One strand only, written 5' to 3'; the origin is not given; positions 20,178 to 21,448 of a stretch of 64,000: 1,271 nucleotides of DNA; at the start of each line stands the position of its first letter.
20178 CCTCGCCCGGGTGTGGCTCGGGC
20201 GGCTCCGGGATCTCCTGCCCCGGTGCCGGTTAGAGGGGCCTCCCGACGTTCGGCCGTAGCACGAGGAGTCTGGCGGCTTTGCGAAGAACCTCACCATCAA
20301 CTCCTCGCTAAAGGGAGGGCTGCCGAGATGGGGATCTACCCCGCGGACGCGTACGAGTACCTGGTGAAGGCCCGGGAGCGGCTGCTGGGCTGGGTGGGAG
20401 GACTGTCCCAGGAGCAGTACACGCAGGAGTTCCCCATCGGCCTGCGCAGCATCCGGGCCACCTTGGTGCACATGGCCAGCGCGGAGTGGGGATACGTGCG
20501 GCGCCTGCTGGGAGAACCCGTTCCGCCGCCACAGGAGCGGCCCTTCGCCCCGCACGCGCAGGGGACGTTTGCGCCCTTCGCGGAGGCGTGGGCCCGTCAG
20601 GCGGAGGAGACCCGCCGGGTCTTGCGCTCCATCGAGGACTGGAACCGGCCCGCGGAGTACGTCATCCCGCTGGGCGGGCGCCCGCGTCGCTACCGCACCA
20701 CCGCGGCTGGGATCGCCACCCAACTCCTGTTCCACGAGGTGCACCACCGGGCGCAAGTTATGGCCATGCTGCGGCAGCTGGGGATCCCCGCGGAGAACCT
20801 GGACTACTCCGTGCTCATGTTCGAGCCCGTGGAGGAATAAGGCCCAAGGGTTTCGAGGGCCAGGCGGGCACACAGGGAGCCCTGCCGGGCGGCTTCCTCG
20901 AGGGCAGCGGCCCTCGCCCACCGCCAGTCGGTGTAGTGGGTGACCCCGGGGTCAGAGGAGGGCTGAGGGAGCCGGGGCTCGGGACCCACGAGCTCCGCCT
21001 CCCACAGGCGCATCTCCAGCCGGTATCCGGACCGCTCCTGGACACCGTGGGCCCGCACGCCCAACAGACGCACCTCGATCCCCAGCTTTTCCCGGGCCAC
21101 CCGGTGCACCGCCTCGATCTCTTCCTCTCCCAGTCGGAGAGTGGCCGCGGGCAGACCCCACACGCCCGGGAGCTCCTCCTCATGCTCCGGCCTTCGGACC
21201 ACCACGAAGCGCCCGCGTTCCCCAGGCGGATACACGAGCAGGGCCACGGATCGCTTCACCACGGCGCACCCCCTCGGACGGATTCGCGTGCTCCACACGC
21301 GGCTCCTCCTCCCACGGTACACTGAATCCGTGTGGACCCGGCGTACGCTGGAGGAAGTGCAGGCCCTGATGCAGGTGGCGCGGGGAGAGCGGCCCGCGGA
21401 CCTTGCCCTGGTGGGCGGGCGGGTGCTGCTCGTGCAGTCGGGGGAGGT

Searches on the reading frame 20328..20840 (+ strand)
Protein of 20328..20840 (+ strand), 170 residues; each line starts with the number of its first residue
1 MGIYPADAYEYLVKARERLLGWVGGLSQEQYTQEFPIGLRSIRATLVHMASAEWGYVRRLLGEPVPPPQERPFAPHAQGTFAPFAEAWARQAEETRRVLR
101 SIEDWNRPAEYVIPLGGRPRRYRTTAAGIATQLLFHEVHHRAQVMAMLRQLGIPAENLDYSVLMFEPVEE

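Call 81: search_protein_families(library=pfam, max_evalue=0.001, proteins=[window:20328-20840:+])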
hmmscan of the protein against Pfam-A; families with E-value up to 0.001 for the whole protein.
window:20328-20840:+ (170 aa): 3 families
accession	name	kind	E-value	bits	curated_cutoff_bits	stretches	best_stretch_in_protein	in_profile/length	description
PF05163.17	DinB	-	2.1e-19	70.5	23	1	8-163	8-157/165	DinB family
PF12867.12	DinB_2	-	4.5e-17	63.1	24.8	1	12-144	2-128/128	DinB superfamily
PF04978.18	MST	-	7.8e-10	39.8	27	1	10-149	4-144/149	Mycothiol-S-transferase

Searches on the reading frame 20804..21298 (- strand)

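Call 81: search_protein_families(library=pfam, max_evalue=0.001, proteins=[window:20804-21298:-])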
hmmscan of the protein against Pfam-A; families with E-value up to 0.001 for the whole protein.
window:20804-21298:- (164 aa): 2 families
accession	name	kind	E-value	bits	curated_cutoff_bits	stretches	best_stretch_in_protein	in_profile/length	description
PF00293.34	NUDIX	-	9.9e-07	29.3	21.1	1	16-133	4-118/134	NUDIX domain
PF14815.12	NUDIX_4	-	7.2e-06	26.2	35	1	28-137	9-102/113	NUDIX domain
